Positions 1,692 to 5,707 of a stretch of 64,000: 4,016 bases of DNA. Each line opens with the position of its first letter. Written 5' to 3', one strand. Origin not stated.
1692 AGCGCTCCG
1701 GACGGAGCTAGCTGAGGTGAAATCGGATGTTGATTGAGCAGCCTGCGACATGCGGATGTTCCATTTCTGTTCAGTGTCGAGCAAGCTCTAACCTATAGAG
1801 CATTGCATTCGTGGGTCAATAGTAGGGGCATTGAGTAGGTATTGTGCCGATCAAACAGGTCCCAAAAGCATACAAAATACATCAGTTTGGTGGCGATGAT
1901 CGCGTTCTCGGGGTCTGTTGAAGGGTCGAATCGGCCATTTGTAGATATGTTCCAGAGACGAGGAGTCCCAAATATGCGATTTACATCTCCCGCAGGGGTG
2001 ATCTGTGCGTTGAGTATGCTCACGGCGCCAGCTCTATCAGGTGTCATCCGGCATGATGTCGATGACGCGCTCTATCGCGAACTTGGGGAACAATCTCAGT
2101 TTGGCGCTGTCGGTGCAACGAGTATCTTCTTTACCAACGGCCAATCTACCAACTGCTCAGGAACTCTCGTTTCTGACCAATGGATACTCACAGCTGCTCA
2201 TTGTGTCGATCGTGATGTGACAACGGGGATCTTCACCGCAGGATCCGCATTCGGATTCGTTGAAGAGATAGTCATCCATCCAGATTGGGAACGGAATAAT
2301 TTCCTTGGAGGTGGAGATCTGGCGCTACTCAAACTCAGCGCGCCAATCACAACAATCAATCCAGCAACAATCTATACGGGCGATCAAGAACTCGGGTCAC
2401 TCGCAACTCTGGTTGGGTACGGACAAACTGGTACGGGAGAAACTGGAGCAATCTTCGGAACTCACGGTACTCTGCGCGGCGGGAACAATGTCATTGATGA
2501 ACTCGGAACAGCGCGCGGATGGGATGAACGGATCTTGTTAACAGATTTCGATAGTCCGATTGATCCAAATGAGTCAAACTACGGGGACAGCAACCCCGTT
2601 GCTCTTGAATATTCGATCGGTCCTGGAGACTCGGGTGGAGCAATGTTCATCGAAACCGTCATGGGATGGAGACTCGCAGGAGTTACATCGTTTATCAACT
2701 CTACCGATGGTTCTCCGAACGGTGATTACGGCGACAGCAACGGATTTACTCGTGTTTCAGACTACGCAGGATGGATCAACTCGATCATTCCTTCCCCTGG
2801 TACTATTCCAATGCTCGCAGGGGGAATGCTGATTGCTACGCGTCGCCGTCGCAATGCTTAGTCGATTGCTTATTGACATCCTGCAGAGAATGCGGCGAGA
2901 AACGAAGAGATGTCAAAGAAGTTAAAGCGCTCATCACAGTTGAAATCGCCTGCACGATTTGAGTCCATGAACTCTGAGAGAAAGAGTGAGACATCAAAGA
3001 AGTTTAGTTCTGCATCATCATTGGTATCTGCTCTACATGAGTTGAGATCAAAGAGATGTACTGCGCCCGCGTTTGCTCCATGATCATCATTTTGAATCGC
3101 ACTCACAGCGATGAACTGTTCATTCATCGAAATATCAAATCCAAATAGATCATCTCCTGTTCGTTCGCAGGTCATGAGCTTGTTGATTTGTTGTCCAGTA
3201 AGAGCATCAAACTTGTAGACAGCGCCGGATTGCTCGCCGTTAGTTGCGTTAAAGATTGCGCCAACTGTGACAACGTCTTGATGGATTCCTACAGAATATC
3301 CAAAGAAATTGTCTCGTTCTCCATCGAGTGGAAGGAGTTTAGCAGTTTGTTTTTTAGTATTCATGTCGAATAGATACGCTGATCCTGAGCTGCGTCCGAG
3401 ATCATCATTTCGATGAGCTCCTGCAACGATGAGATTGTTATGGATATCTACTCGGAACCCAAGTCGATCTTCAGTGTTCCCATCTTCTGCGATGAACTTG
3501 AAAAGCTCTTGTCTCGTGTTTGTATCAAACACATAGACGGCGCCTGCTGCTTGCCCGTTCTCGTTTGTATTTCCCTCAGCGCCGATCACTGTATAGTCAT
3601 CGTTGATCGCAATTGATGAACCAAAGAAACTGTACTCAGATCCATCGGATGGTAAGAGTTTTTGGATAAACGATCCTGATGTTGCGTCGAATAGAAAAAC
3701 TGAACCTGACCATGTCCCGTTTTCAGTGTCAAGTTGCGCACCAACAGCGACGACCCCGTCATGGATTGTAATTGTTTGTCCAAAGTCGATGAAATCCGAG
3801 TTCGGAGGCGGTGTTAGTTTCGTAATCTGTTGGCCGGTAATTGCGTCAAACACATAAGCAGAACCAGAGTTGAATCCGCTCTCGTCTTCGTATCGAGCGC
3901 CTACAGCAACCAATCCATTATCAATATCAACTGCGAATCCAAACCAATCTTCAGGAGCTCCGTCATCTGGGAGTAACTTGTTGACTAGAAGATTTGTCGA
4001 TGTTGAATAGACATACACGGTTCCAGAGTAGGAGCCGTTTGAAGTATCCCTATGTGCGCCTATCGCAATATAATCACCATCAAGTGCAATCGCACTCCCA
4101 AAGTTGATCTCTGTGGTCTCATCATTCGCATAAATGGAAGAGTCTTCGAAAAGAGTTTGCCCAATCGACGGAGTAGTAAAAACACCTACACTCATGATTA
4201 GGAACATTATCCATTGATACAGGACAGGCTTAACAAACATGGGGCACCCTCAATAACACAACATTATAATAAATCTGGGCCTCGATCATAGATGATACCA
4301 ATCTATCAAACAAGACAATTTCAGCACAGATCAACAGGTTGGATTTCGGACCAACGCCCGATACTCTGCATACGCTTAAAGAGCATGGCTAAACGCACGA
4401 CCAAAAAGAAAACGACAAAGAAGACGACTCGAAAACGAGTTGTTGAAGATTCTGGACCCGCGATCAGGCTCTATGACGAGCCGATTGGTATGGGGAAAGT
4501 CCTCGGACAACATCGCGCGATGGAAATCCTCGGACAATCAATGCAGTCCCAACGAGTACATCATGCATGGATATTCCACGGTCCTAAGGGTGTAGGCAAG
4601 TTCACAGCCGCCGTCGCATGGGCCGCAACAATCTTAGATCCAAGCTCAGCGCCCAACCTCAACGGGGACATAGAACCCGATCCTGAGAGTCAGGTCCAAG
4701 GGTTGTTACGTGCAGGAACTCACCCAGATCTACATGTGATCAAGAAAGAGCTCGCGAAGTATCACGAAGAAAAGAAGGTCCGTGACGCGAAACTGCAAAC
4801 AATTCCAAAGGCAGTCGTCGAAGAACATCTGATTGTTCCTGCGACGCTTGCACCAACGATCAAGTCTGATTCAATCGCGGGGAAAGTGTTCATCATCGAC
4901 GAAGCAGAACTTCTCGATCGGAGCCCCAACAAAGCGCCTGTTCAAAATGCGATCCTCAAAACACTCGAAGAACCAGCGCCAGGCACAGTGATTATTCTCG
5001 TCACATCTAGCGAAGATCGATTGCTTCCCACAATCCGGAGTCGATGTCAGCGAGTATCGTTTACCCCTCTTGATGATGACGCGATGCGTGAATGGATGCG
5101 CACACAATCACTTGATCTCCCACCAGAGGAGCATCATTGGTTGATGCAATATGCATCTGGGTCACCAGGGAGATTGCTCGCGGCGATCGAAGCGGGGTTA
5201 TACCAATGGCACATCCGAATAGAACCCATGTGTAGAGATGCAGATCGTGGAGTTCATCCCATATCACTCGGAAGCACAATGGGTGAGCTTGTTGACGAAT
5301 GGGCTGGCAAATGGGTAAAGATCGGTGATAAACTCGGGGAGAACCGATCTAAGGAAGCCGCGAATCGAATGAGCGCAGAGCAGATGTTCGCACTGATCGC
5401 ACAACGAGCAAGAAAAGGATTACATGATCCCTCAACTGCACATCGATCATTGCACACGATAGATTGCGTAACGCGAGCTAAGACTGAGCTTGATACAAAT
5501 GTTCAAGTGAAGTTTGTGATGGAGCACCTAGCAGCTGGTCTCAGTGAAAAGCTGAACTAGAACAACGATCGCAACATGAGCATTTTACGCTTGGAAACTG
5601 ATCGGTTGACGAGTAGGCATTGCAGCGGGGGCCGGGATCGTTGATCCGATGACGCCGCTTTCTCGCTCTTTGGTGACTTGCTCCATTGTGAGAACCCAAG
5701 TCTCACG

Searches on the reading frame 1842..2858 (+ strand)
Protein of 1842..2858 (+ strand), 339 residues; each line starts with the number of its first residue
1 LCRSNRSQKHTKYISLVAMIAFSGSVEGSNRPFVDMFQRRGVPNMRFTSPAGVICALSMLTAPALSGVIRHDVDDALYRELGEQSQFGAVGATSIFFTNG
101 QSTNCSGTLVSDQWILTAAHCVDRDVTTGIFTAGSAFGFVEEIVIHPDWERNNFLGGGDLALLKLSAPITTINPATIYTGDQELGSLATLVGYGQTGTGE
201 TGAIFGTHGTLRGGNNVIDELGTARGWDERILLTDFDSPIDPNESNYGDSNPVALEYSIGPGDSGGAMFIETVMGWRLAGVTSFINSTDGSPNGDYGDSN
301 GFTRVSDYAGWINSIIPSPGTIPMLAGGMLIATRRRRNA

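Call 17: search_protein_families(library=pfam, proteins=[window:1842-2858:+], max_evalue=0.01)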
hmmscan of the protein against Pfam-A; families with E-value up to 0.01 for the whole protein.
window:1842-2858:+ (339 aa): 2 families
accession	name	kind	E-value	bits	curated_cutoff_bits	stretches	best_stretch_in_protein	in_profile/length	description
PF00089.32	Trypsin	-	2.3e-22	80.3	20.6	1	94-312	15-220/220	Trypsin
PF13365.12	Trypsin_2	-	6.6e-10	40.3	27.6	1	105-269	1-135/144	Trypsin-like peptidase domain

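Call 19: search_protein_families(library=ncbifam, proteins=[window:1842-2858:+], max_evalue=0.1)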
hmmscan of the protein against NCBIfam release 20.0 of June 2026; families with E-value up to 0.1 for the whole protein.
window:1842-2858:+ (339 aa): 1 family
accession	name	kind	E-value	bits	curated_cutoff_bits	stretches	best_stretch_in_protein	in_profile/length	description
NF041810.1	Avs1b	equivalog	0.00034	17.8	1500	1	100-195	15-107/1931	AVAST type 1 anti-phage system protease Avs1b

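Call 44: find_encoding_contigs(protein=window:1842-2858:+, flank=10000, max_places=3)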
Protein window:1842-2858:+ (339 aa): no gene with exactly this product is on record in the collection.

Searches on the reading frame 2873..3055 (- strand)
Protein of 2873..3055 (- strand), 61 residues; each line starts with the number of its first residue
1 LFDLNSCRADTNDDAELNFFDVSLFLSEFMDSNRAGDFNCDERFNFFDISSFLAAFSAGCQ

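Call 43: find_homologous_proteins(query=window:2873-3055:-, max_evalue=0.01)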
Query seq(61 aa) (61 aa): 2 proteins with E <= 0.01 among 2 candidates.
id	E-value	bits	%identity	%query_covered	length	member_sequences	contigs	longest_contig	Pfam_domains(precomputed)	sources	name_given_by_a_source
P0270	5.0e-12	63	64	100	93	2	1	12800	PF14312.13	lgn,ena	-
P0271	1.1e-9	56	59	92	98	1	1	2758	-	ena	-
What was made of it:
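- Tried and rejected: A word-indexed search with the GC-dockerin tail returned only 2 proteins (call 43), so co-occurrence could not be profiled.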

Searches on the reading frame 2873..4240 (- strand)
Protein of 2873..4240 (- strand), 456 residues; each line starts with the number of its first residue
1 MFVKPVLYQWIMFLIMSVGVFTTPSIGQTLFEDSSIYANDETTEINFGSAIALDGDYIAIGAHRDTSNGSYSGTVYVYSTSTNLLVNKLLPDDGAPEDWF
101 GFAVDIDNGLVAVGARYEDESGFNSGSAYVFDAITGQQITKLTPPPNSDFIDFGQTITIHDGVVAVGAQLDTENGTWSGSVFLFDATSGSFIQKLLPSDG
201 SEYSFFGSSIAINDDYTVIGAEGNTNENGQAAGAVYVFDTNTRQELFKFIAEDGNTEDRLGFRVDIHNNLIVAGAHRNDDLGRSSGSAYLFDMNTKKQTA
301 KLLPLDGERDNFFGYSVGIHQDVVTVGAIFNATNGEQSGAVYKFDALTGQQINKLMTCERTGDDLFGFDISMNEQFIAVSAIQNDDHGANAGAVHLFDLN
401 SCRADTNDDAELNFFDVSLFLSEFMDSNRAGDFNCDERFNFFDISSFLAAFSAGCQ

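Call 17: search_protein_families(library=pfam, proteins=[window:2873-4240:-], max_evalue=0.01)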
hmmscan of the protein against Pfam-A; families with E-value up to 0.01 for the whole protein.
window:2873-4240:- (456 aa): 2 families
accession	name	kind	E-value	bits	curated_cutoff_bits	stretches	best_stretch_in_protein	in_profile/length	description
PF14312.12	FG-GAP_2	-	2.3e-85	281.1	23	7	86-131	4-49/49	FG-GAP repeat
PF13964.12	Kelch_6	-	0.00049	20.4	25.3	0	153-191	4-40/50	Kelch motif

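Call 19: search_protein_families(library=ncbifam, proteins=[window:2873-4240:-], max_evalue=0.1)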
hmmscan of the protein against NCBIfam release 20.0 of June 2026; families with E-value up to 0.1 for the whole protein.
window:2873-4240:- (456 aa): 2 families
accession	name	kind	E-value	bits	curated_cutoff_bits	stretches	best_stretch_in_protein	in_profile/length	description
NF009503.0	PRK12863.1-3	equivalog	9.2e-10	38.8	145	0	225-266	42-84/98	YciI-like protein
NF041540.1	dockerin_GC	domain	3.5e-06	27.3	29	1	402-455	1-67/67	GC-type dockerin domain-anchored protein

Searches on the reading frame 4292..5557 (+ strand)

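Call 74: search_protein_families(library=pfam, proteins=[window:4292-5557:+], max_evalue=0.01)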
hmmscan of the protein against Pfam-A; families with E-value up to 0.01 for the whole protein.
window:4292-5557:+ (422 aa): 2 families
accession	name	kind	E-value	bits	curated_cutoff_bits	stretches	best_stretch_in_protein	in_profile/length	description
PF13177.12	DNA_pol3_delta2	-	4.4e-30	105.2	27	1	73-260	2-160/161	DNA polymerase III, delta subunit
PF00004.35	AAA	-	2.4e-06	28.5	21.2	1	194-259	57-130/131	ATPase family associated with various cellular activities (AAA)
